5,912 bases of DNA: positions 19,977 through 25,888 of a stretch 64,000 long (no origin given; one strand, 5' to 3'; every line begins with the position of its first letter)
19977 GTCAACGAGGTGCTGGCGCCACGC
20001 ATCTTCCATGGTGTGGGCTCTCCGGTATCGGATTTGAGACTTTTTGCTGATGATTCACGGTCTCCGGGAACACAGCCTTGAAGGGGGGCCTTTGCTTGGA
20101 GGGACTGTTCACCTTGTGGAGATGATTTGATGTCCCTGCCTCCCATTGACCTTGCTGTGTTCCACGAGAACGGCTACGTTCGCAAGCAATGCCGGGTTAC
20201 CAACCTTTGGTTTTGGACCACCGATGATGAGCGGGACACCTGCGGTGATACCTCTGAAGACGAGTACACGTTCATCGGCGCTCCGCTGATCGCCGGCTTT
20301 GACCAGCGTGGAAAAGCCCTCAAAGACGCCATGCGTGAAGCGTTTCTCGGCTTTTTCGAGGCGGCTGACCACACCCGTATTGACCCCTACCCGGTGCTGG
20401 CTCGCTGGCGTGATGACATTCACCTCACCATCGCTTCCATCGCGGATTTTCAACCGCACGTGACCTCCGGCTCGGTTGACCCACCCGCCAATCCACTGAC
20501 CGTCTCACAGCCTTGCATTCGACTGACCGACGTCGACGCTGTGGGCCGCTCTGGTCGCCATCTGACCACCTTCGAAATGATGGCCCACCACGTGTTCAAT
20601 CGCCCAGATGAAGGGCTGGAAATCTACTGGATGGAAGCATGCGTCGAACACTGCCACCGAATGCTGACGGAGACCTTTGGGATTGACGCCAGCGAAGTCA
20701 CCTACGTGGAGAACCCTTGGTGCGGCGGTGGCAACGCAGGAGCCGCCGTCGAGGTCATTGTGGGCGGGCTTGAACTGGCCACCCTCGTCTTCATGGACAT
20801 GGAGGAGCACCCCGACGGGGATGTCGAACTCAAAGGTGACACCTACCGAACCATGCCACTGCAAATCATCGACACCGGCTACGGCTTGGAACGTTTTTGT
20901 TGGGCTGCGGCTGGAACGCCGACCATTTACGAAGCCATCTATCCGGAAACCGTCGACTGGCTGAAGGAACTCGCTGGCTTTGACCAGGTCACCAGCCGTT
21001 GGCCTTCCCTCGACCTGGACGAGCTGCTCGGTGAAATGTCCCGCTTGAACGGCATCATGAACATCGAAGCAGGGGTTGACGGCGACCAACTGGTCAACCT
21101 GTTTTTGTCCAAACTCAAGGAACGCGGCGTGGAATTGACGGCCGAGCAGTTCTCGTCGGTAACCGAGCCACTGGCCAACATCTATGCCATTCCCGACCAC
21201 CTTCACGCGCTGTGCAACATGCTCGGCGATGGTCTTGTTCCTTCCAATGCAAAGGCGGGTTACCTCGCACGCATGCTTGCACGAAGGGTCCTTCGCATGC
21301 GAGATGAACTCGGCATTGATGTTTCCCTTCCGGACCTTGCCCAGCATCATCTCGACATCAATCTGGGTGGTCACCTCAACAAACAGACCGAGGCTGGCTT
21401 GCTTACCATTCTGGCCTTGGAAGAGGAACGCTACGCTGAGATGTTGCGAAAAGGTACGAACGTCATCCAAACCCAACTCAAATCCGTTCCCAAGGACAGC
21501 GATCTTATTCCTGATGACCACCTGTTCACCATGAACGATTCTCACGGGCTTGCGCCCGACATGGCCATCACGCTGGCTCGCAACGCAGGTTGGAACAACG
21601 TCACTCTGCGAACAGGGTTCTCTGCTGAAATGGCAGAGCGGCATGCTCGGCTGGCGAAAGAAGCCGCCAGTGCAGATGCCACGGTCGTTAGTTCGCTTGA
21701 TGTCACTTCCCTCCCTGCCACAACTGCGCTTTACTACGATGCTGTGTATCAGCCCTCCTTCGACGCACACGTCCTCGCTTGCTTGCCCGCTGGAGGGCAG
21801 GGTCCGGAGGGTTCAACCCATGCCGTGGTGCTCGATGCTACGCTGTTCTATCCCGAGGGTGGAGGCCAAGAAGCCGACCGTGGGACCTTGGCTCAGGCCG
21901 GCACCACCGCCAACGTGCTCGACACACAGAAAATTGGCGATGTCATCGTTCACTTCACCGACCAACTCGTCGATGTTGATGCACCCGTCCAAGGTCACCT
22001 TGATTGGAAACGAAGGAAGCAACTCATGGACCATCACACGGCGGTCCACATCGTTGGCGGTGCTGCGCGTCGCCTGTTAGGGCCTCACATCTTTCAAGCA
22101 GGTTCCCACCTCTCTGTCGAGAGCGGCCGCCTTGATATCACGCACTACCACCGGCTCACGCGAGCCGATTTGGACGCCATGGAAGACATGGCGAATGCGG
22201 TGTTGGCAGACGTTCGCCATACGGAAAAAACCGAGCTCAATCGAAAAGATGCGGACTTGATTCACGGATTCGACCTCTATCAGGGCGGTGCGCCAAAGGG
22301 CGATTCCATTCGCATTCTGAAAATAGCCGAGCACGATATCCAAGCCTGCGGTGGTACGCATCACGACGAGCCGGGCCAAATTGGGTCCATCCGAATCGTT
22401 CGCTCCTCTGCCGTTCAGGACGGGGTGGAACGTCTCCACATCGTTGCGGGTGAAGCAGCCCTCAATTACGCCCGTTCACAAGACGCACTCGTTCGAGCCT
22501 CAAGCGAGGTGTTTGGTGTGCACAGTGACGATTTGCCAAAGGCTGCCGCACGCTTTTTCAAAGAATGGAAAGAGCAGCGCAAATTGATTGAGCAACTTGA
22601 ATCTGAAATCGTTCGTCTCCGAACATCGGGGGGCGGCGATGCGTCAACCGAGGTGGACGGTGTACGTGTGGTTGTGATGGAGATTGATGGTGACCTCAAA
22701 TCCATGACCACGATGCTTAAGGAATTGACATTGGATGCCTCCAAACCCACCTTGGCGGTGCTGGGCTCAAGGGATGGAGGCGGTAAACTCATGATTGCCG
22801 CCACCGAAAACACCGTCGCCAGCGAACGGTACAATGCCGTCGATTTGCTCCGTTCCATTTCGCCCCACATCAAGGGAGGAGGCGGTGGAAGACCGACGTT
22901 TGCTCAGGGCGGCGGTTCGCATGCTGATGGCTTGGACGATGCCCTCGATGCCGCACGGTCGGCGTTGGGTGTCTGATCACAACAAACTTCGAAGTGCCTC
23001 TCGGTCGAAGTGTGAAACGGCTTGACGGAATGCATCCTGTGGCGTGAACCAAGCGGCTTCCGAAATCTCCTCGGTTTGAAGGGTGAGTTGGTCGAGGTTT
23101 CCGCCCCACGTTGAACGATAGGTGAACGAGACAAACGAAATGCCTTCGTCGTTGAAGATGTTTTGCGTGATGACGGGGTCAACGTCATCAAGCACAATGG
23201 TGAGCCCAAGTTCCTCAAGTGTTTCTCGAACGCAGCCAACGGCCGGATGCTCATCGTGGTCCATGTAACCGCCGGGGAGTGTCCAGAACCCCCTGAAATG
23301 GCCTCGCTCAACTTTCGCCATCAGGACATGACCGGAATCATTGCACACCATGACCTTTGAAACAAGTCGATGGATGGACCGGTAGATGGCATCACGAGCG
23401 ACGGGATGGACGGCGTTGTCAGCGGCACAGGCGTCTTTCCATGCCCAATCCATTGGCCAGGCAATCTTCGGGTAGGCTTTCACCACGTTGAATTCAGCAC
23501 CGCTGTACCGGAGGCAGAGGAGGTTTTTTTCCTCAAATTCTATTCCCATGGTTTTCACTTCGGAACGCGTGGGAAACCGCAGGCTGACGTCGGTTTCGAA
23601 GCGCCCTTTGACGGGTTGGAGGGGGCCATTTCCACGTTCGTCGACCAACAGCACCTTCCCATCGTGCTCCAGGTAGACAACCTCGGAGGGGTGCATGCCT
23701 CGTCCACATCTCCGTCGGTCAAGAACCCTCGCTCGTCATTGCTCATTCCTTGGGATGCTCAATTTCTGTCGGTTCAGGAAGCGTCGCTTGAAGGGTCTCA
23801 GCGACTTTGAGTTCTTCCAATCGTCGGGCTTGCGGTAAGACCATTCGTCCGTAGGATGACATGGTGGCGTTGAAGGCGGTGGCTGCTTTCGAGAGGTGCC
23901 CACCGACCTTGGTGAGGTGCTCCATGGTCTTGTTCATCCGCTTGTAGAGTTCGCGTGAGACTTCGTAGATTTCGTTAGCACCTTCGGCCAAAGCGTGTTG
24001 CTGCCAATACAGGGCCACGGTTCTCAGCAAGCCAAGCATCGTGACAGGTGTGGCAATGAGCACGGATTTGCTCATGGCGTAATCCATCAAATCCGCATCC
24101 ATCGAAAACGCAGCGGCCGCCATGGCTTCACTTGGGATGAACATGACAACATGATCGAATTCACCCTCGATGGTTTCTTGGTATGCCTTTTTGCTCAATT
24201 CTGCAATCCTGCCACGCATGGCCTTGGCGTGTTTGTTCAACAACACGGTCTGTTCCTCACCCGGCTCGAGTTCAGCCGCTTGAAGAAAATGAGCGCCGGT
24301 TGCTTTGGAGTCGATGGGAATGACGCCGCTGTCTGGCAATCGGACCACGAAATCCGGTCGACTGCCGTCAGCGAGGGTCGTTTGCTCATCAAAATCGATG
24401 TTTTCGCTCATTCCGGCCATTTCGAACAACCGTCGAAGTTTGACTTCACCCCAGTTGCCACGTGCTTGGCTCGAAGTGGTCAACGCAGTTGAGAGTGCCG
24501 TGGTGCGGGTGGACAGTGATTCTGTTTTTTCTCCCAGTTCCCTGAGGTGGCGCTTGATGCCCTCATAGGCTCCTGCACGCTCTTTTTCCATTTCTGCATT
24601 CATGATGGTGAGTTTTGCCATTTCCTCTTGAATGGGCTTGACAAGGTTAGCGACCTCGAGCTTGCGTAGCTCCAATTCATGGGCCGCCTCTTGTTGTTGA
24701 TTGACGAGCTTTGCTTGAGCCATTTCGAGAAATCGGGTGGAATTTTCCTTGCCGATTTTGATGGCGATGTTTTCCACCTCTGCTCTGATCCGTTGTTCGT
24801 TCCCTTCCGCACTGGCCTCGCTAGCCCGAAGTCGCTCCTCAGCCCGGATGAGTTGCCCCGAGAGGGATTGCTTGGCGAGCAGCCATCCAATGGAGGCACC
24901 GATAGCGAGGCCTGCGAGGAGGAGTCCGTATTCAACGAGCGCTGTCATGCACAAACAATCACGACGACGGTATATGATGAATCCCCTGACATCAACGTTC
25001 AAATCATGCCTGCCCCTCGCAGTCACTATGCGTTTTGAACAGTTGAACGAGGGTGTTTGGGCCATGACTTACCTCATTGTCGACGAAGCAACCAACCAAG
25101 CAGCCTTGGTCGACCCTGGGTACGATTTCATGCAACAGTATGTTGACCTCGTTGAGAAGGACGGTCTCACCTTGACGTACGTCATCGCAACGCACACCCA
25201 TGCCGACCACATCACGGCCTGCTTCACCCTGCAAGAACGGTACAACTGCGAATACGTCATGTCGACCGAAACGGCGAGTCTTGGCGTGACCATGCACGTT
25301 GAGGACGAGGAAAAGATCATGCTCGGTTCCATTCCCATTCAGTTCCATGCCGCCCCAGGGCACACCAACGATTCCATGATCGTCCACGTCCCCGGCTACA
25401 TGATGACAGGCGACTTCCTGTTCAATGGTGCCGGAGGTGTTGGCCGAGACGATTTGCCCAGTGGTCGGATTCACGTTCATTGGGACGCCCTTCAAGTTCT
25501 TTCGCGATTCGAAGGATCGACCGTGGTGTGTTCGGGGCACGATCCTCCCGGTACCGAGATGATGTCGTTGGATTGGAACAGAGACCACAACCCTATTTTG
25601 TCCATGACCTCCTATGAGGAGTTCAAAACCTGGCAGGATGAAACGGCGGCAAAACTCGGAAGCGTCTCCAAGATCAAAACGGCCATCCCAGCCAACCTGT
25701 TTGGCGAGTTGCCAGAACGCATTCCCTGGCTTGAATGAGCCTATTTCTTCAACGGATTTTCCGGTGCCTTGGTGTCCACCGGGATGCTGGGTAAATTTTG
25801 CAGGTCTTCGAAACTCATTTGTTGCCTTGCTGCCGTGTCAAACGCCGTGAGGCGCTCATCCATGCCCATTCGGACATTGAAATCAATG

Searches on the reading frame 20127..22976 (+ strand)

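Call 80: search_protein_families(library=pfam, proteins=[window:20127-22976:+], max_evalue=0.00001)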
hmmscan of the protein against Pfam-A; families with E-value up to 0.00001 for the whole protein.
window:20127-22976:+ (949 aa): 3 families
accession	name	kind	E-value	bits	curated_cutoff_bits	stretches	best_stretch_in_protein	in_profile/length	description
PF01411.24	tRNA-synt_2c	-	6.9e-103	345.5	30.3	1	69-629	2-552/552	tRNA synthetases class II (A)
PF02272.25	DHHA1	-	8.4e-11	42.7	25.9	1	847-947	3-100/102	DHHA1 domain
PF07973.19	tRNA_SAD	-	1.6e-09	38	24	1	728-770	1-43/44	Threonyl and Alanyl tRNA synthetase second additional domain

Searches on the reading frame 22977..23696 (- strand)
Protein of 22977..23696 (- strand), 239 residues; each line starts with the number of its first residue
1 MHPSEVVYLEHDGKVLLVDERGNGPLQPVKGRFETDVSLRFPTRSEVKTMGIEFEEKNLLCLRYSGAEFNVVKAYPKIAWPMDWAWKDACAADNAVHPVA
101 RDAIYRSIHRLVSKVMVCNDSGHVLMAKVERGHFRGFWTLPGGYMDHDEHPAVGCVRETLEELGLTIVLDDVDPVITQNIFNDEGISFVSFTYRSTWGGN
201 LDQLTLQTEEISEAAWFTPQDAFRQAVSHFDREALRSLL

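Call 80: search_protein_families(library=pfam, proteins=[window:22977-23696:-], max_evalue=0.00001)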
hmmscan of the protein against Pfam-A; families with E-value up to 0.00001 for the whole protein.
window:22977-23696:- (239 aa): 1 family
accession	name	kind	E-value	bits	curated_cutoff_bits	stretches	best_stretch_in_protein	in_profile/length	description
PF00293.34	NUDIX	-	3.4e-19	69.6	21.1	1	114-236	7-132/134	NUDIX domain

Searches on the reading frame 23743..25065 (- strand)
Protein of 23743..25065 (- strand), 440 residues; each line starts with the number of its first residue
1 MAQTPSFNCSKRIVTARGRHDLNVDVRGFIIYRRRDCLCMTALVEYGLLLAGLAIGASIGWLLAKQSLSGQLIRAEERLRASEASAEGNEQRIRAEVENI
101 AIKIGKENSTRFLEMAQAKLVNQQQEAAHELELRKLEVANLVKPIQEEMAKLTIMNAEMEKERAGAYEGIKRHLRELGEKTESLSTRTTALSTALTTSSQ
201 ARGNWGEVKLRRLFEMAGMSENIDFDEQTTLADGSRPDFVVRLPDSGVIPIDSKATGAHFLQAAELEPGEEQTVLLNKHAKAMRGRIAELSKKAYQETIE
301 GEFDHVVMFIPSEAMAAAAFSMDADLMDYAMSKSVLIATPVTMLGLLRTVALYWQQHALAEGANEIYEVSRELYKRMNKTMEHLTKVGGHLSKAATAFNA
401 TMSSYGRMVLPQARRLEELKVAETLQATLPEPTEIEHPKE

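Call 80: search_protein_families(library=pfam, proteins=[window:23743-25065:-], max_evalue=0.00001)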
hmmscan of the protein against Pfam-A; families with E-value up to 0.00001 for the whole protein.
window:23743-25065:- (440 aa): 1 family
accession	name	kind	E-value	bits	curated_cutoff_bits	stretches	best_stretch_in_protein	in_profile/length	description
PF02646.22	RmuC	-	1.7e-78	264.1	26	1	139-424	4-289/291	RmuC family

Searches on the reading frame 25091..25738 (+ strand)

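Call 80: search_protein_families(library=pfam, proteins=[window:25091-25738:+], max_evalue=0.00001)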
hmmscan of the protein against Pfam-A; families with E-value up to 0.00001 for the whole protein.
window:25091-25738:+ (215 aa): 2 families
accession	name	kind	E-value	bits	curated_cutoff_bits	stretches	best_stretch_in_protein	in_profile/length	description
PF00753.33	Lactamase_B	-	3.6e-13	50.4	22.7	1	2-150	15-196/196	Metallo-beta-lactamase superfamily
PF12706.13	Lactamase_B_2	-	1.4e-06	28.5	27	1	6-73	4-73/200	Beta-lactamase superfamily domain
